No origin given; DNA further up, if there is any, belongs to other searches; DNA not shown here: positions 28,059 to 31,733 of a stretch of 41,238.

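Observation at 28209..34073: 1957-aa protein is a tandem fusion of two complete GT-C (AftD-like) modules, with a third paralog upstream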

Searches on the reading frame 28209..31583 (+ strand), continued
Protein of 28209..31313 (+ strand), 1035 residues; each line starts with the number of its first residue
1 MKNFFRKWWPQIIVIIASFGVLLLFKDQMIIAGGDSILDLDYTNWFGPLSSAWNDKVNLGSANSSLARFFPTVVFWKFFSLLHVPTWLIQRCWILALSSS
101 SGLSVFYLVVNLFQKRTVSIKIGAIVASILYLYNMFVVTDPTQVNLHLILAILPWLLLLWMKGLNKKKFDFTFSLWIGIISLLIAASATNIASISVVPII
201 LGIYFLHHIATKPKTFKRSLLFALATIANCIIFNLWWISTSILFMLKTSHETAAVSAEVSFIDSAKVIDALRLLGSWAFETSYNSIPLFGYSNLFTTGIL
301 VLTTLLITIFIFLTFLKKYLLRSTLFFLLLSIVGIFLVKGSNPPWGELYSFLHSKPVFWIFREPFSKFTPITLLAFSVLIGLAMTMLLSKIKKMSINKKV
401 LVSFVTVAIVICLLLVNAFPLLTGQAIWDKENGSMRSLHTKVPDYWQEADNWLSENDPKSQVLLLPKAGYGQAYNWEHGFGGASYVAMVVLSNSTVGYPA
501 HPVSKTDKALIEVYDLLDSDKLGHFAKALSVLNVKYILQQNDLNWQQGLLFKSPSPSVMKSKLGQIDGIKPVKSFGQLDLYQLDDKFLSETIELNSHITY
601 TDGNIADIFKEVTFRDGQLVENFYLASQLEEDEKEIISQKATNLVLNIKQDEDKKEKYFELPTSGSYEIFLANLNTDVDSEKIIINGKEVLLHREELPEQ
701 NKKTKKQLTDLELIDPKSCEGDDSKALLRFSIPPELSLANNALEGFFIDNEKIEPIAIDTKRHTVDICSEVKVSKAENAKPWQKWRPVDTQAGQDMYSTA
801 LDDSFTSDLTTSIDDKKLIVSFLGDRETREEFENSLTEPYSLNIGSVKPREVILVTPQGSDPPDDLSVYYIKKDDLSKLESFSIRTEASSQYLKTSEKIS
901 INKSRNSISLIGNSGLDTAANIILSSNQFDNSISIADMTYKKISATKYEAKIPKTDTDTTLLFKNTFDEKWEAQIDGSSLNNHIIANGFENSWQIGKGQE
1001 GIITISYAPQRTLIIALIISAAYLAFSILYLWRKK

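Call 63: predict_structure(alignment_id=A2)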
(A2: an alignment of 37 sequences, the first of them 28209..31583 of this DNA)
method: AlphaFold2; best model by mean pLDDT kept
length: 1125 residues; sequences in the alignment: 37
mean_pLDDT: 73.6   pTM: 0.72
mean pLDDT of the five models: 73.6, 73.3, 72.3, 72.3, 70.7
residues with pLDDT >= 90: 474; 70-90: 258; 50-70: 113; < 50: 280
segments of 3 or more residues with pLDDT < 50: 653-655, 669-785, 789-879, 881-918, 1050-1053, 1116-1125
pLDDT, mean of each block of 10 residues (from residue 1): 73 95 93 90 91 93 93 95 95 95 97 89 97 91 89 97 94 97 93 94 98 96 98 95 84 79 90 86 79 88 93 79 92 96 93 87 93 97 93 81 92 95 87 78 96 95 90 88 90 93 89 86 85 95 81 87 93 97 88 85 80 58 85 83 69 51 52 34 26 29 32 29 28 30 28 24 23 25 43 45 33 29 44 41 31 44 38 42 44 38 38 39 60 63 94 85 93 93 91 89 95 96 96 84 65 47 56 59 53 56 65 51 37
secondary structure, 60 per line:
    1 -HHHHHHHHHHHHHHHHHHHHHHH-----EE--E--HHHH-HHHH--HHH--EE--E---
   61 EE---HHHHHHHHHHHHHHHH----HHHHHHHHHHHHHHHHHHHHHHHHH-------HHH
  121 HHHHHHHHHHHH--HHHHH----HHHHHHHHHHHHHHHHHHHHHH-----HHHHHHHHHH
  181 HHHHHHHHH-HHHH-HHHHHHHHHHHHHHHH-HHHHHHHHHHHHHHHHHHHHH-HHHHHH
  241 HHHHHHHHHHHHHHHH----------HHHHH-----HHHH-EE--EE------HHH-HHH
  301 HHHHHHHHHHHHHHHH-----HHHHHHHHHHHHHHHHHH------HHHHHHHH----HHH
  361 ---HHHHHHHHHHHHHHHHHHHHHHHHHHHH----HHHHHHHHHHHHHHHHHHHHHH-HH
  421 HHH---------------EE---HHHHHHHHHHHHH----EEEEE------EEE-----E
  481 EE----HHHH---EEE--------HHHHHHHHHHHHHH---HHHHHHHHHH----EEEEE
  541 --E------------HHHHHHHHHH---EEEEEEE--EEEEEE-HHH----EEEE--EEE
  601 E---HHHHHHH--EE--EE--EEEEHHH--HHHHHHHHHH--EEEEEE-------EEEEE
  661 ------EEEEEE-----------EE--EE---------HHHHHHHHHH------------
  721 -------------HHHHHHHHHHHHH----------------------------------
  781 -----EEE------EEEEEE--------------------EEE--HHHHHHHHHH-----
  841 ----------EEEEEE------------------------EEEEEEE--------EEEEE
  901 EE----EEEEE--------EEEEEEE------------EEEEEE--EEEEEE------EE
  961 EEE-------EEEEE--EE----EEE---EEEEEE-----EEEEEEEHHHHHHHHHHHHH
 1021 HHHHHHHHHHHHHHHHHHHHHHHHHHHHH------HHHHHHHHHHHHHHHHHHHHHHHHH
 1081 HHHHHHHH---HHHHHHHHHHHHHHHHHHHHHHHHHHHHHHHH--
elements in order (helices of 4 or more, strands of 3 or more residues): H2-24 H37-40 H42-45 H66-81 H86-110 H118-132 H135-139 H144-165 H171-189 H191-194 H196-211 H213-233 H235-256 H267-271 H277-280 H298-316 H322-339 H346-353 H364-391 H396-417 H419-423 H444-456 E461-465 E472-474 E480-482 H487-490 E494-496 H505-518 H522-531 E536-540 H556-565 E569-575 E578-583 E592-595 E598-601 H605-611 E622-625 H631-640 E643-648 E656-660 E667-672 H699-708 H734-746 E786-788 E795-800 E821-823 H826-835 E851-856 E881-887 E896-902 E907-911 E920-926 E939-944 E947-952 E959-963 E971-975 E984-986 E990-995 E1001-1007 H1008-1049 H1056-1088 H1092-1123

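Call 67: fold_search(model_id=the predicted structure, library=pdb)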
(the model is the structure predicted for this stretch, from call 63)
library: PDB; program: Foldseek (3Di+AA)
matches with E <= 10: 263; with E <= 0.001: 11
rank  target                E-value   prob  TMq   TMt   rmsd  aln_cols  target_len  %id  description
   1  6w98_A                8.4e-20  1.00  0.46  0.40  21.1      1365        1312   12  Single-Particle Cryo-EM Structure of Arabinofuranosyltransferase AftD from Mycobacteria (released 2020-05-13)
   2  6wby                  1.6e-16  1.00  0.46  0.41  21.8      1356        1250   11  Single-Particle Cryo-EM Structure of Arabinofuranosyltransferase AftD from Mycobacteria, Mutant R1389S Class 2 (released 2020-05-13)
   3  6wbx                  1.8e-15  1.00  0.45  0.40  20.7      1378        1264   12  Single-Particle Cryo-EM Structure of Arabinofuranosyltransferase AftD from Mycobacteria, Mutant R1389S Class 1 (released 2020-05-13)
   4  6s7o_A                9.9e-07  1.00  0.32  0.51  12.4       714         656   11  Cryo-EM structure of human oligosaccharyltransferase complex OST-A (released 2019-12-18)
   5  6ftg_5                1.3e-06  1.00  0.28  0.45  16.2       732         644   11  Subtomogram average of OST-containing ribosome-translocon complexes from canine rough microsomal membranes (released 2018-03-21)
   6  7zli_A                4.6e-06  1.00  0.28  0.43  10.9       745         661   11  Cryo-EM structure of C-mannosyltransferase CeDPY19, in complex with Dol25-P-Man and bound to CMT2-Fab and anti-Fab nan (released 2023-01-11)
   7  7zlg_A                1.6e-05  1.00  0.27  0.41  11.6       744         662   10  Cryo-EM structure of C-mannosyltransferase CeDPY19, in complex with acceptor peptide and bound to CMT2-Fab and anti-Fa (released 2023-01-11)
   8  8if8_B                4.7e-05  1.00  0.30  0.50   9.2       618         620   11  Arabinosyltransferase AftA (released 2023-05-31)
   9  8if8_C                5.2e-05  1.00  0.31  0.53   7.5       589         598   12  Arabinosyltransferase AftA (released 2023-05-31)
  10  6gxc_A                1.1e-04  1.00  0.27  0.39   9.3       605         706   13  Bacterial oligosaccharyltransferase PglB in complex with an inhibitory peptide and a reactive lipid-linked oligosaccha (released 2018-11-14)
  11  5ogl_A                1.2e-04  1.00  0.28  0.42   9.2       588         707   13  Structure of bacterial oligosaccharyltransferase PglB in complex with an acceptor peptide and an lipid-linked oligosac (released 2017-10-25)
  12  5f15                  5.6e-03  1.00  0.27  0.49  11.9       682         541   11  Crystal Structure of ArnT from Cupriavidus metallidurans bound to Undecaprenyl phosphate (released 2016-02-17)
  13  9dwy                  3.1e-02  0.16  0.07  0.15  22.9       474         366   13  Cryo-EM structure of human MCT8 in complex with thyroid hormone T3 (released 2025-07-16)
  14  9s6s_A                3.6e-02  0.92  0.23  0.39  11.3       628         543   11  Ternary cryo-EM structure of human ALG9 with Dol25-PP-GlcNAc2Man6, Dol25-P-Man and Fab (released 2026-03-18)
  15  6ob6_A                4.3e-02  0.16  0.07  0.15  22.2       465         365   12  Human equilibrative nucleoside transporter-1, S-(4-nitrobenzyl)-6-thioinosine bound, merohedrally twinned (released 2019-07-03)
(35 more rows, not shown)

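Call 82: find_encoding_contigs(protein=P0113, flank=8000, max_places=1)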
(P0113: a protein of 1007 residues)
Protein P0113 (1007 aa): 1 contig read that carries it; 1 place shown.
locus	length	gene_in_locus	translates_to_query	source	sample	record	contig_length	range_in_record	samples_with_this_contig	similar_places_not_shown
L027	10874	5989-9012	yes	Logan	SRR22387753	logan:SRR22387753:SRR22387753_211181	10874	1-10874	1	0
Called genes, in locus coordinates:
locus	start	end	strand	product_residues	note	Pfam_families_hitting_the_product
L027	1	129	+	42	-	?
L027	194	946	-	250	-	-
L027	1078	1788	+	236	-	PF05050:Methyltransf_21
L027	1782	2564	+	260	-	PF02353:CMAS (weak), PF05148:Methyltransf_8 (faint), PF13489:Methyltransf_23, PF01209:Ubie_methyltran, PF13847:Methyltransf_31, PF08241:Methyltransf_11, PF08242:Methyltransf_12, PF13649:Methyltransf_25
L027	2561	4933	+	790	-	PF09586:YfhO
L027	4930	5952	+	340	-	PF00535:Glycos_transf_2, PF13641:Glyco_tranf_2_3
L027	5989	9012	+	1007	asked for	PF11847:GT-C_AftD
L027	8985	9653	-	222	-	-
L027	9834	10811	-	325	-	PF01933:CofD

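Call 83: find_encoding_contigs(protein=P0079, flank=8000, max_places=1)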
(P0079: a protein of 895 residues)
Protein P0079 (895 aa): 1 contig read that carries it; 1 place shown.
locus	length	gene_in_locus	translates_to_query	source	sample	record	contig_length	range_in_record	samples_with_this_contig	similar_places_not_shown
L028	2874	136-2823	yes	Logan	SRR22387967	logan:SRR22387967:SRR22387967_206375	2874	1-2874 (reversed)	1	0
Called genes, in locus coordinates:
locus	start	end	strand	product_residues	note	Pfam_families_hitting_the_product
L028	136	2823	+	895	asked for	PF11847:GT-C_AftD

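Call 84: find_encoding_contigs(protein=P0108, flank=8000, max_places=1)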
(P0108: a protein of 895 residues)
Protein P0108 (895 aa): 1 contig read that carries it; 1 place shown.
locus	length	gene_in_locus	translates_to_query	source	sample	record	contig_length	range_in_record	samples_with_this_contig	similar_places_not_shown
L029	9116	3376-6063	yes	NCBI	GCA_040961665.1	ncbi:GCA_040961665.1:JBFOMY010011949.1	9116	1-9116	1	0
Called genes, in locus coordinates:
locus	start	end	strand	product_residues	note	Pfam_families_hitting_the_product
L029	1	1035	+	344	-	?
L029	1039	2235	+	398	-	PF00534:Glycos_transf_1, PF13692:Glyco_trans_1_4, PF13524:Glyco_trans_1_2 (faint)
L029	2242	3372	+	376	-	PF00534:Glycos_transf_1, PF13692:Glyco_trans_1_4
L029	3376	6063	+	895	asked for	PF11847:GT-C_AftD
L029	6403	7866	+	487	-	PF02310:B12-binding (weak), PF04055:Radical_SAM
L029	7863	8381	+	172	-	-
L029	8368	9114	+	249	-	?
